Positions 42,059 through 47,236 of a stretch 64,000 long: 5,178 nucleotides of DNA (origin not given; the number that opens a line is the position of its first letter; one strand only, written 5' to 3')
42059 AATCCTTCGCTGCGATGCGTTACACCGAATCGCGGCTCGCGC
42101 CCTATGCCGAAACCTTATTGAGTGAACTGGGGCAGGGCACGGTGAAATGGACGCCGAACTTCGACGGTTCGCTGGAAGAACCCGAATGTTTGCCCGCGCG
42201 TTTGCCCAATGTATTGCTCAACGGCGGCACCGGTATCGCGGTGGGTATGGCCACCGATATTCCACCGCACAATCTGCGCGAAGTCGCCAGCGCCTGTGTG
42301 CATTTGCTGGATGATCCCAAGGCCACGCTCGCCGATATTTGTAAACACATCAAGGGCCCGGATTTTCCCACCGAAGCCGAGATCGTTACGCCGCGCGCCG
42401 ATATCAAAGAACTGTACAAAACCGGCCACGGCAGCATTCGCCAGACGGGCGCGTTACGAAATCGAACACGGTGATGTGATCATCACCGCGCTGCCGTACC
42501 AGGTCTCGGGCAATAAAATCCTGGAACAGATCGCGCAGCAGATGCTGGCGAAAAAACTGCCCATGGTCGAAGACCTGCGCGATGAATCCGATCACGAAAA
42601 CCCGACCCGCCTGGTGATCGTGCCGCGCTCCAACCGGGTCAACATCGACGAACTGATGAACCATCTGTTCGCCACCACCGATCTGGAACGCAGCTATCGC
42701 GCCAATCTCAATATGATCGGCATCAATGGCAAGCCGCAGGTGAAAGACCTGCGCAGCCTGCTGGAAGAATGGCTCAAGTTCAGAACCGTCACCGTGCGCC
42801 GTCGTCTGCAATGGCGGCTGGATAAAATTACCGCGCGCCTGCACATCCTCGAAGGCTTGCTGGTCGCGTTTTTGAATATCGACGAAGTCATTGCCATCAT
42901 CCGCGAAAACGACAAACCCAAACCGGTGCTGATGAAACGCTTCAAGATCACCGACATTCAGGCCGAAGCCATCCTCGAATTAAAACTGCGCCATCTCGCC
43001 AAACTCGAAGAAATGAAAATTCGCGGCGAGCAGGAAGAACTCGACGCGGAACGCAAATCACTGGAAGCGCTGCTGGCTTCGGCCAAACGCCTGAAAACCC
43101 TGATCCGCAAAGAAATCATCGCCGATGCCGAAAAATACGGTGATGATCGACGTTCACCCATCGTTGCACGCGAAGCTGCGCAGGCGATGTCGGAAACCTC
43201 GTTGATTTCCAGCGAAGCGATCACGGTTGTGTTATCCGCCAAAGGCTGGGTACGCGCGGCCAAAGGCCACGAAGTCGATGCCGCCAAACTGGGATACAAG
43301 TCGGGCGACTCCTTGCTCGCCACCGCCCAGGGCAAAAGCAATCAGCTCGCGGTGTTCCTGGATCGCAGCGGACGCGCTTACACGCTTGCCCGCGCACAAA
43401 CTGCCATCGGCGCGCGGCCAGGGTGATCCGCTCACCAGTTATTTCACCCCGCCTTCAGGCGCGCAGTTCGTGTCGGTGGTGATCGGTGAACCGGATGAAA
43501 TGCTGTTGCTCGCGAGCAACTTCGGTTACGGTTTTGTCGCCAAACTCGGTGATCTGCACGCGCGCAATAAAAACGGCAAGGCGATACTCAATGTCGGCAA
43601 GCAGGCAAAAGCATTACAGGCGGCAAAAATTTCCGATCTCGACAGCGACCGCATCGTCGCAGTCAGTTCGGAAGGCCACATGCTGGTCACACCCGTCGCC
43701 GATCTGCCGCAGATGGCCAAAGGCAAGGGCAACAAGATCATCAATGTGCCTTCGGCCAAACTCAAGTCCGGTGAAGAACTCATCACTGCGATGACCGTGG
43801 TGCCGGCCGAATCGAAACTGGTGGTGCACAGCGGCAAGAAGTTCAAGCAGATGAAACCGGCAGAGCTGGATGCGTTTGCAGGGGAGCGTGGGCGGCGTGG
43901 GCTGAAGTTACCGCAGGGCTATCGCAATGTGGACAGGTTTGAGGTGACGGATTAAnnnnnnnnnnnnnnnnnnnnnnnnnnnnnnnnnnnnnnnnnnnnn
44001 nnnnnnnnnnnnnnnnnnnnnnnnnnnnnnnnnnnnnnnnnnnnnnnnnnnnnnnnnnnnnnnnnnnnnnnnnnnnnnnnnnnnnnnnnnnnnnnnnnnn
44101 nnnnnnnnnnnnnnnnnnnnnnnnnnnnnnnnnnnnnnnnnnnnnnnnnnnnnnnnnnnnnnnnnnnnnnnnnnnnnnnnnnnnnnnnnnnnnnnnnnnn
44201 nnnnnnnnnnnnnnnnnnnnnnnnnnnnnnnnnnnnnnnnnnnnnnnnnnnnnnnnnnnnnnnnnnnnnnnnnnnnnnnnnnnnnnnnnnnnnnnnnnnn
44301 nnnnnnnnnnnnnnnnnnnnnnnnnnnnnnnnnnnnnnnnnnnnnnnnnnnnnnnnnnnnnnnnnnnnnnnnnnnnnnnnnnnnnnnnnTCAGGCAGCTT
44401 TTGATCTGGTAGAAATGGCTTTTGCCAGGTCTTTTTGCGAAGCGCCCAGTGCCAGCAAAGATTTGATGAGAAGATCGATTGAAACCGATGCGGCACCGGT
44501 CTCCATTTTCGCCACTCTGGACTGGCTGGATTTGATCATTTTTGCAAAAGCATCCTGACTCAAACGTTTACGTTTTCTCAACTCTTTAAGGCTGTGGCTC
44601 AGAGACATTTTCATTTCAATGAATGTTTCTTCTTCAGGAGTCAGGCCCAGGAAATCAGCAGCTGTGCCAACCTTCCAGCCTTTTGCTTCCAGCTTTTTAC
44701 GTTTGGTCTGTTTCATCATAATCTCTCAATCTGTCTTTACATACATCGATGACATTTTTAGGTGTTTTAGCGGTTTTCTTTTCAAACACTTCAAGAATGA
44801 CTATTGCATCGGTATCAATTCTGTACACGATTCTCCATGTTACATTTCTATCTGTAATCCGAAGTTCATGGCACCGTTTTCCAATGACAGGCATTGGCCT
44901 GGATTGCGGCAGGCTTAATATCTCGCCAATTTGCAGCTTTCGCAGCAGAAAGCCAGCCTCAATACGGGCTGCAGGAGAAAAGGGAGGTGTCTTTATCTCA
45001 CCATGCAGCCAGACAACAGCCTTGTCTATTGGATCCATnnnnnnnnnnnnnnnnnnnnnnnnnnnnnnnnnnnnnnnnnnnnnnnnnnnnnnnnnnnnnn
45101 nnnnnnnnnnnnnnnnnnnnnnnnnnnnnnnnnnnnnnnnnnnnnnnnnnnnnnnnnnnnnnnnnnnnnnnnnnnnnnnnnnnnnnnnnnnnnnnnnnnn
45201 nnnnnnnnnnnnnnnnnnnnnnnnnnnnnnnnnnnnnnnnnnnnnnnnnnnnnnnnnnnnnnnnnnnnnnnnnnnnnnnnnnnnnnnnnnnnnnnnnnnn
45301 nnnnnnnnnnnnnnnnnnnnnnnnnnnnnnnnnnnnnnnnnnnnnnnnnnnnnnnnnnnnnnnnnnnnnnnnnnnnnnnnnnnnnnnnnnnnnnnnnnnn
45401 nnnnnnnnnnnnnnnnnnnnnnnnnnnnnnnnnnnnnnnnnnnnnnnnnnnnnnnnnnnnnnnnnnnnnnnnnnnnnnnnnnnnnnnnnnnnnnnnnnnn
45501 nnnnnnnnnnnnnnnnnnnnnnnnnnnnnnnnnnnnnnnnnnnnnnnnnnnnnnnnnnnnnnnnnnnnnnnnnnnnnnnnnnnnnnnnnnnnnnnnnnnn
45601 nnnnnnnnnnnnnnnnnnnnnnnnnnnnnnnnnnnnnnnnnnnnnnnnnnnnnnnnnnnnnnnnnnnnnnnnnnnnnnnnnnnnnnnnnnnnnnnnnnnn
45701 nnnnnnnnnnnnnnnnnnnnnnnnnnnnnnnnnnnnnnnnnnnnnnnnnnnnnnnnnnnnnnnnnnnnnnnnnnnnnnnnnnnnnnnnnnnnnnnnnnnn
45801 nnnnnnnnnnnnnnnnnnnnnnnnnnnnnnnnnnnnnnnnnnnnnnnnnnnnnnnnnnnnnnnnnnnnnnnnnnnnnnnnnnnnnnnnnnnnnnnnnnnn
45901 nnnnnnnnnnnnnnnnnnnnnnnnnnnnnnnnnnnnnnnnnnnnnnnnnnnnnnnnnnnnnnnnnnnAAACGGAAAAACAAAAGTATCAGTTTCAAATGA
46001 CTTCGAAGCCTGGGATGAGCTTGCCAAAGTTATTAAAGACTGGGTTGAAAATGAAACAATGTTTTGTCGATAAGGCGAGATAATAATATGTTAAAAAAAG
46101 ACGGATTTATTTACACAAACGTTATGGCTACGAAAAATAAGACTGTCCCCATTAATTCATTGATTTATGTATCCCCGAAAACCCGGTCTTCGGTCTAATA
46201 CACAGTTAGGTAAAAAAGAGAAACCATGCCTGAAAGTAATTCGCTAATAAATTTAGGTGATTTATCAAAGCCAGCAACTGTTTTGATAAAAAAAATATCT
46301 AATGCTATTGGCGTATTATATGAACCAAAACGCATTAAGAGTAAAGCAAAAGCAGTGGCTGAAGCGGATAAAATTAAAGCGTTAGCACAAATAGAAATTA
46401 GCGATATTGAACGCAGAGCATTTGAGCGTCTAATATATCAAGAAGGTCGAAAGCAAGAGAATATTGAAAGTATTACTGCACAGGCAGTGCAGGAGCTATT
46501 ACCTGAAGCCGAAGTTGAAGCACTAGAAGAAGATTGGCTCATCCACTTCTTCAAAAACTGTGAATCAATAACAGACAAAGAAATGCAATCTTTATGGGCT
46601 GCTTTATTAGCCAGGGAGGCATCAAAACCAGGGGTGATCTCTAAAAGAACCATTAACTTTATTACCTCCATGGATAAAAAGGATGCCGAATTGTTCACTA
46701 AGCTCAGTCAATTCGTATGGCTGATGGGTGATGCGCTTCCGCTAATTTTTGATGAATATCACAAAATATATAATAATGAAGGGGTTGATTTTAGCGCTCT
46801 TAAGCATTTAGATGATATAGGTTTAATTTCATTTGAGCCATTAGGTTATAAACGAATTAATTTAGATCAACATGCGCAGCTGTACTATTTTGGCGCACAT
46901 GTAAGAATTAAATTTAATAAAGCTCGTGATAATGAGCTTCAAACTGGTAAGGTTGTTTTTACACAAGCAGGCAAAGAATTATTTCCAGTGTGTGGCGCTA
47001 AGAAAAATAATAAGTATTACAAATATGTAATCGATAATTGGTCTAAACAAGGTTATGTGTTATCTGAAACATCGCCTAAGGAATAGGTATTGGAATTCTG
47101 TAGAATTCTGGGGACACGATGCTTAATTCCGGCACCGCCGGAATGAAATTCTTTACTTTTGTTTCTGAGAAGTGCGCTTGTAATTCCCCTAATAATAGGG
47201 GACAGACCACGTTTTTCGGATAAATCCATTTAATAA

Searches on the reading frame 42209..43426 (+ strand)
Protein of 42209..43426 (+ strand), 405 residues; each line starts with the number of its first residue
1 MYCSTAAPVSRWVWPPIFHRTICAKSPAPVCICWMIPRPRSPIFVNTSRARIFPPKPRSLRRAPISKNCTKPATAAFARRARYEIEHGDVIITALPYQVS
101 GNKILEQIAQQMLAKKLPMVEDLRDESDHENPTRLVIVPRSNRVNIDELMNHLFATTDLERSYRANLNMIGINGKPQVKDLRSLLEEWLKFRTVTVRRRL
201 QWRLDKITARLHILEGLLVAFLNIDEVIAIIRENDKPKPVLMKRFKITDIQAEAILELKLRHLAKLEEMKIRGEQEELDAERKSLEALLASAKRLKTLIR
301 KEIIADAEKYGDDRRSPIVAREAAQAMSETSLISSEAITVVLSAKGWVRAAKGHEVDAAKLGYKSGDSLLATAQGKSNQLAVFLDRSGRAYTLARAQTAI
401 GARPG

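Call 11: search_protein_families(library=pfam, proteins=[window:42209-43426:+])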
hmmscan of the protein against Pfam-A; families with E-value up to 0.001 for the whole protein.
window:42209-43426:+ (405 aa): 1 family
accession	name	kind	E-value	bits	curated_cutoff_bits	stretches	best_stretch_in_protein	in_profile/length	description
PF00521.26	DNA_topoisoIV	-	3.8e-43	148.4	31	1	76-303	205-431/432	DNA gyrase/topoisomerase IV, subunit A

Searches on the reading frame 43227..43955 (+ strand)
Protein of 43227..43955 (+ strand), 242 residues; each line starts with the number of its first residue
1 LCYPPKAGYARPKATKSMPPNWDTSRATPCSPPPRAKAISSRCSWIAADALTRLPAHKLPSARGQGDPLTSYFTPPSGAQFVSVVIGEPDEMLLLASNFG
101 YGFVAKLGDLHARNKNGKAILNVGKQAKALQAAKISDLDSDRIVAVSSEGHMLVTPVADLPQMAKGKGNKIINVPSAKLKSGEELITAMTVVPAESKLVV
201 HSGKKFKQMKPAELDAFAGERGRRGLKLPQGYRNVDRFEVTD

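Call 34: search_protein_families(library=pfam, proteins=[window:43227-43955:+], max_evalue=0.01)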
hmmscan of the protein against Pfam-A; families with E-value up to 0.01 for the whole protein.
window:43227-43955:+ (242 aa): 1 family
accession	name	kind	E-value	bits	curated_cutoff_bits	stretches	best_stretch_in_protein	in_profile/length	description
PF03989.18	DNA_gyraseA_C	-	2.4e-09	36.9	27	1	141-191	1-47/48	DNA gyrase C-terminal domain, beta-propeller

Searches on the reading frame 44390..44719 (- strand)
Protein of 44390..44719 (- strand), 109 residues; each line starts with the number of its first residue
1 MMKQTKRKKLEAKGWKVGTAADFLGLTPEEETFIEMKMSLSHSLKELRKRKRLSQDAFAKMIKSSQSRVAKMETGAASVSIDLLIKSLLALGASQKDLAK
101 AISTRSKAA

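Call 34: search_protein_families(library=pfam, proteins=[window:44390-44719:-], max_evalue=0.01)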
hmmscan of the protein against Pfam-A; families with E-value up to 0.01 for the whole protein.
window:44390-44719:- (109 aa): 6 families
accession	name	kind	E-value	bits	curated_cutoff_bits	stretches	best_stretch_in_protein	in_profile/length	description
PF01381.28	HTH_3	-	1.2e-10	41.7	23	1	44-92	1-49/55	Helix-turn-helix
PF13560.12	HTH_31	-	4.8e-10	40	27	1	40-99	2-62/64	Helix-turn-helix domain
PF13744.12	HTH_37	-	5.1e-06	26.6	27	1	30-93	9-73/80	Helix-turn-helix domain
PF22495.2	HTH_92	-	0.0029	17.3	27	1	45-77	1-33/45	RsaL-like HTH domain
PF12844.13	HTH_19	-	0.0036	17.6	30.2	1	44-99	4-59/64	Helix-turn-helix domain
PF13443.12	HTH_26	-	0.0041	17.8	22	0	44-100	2-59/63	Cro/C1-type HTH DNA-binding domain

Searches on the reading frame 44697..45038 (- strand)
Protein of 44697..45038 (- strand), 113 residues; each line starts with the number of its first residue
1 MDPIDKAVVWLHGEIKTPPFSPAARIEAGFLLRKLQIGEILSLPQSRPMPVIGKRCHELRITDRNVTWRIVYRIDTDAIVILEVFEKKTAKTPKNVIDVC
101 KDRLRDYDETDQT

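Call 27: find_encoding_contigs(protein=window:44697-45038:-, flank=6000, max_places=8)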
Protein window:44697-45038:- (113 aa): no gene with exactly this product is on record in the collection.

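Call 34: search_protein_families(library=pfam, proteins=[window:44697-45038:-], max_evalue=0.01)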
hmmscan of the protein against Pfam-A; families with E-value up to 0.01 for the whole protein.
window:44697-45038:- (113 aa): 2 families
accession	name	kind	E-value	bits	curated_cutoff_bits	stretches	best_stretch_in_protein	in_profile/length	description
PF05973.20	Gp49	-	1.1e-11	45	23.9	1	20-104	6-89/90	Phage derived protein Gp49-like (DUF891)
PF05016.21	ParE_toxin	-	0.005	17.8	23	1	46-85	46-83/89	ParE toxin of type II toxin-antitoxin system, parDE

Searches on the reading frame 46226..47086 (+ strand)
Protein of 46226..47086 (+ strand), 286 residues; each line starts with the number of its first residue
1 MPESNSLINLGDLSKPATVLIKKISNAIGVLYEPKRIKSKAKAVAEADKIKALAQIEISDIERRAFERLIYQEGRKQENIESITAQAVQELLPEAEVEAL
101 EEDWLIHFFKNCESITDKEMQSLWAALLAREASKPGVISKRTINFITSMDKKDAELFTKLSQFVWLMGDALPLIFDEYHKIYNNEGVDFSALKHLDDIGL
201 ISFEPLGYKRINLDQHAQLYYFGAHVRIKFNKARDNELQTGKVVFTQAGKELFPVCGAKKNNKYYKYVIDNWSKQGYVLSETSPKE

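Call 34: search_protein_families(library=pfam, proteins=[window:46226-47086:+], max_evalue=0.01)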
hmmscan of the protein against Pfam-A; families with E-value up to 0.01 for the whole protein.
window:46226-47086:+ (286 aa): 2 families
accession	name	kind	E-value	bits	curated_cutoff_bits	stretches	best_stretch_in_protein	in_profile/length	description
PF10987.13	DUF2806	-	7.1e-45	154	24.5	1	64-268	2-220/221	Protein of unknown function (DUF2806)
PF14337.13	Abi_alpha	-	1.1e-05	25.9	29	1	77-256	3-196/196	Abortive infection alpha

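Call 76: search_protein_families(library=padloc, proteins=[window:46226-47086:+], max_evalue=0.001)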
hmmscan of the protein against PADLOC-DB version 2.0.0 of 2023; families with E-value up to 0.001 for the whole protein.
window:46226-47086:+ (286 aa): 0 families
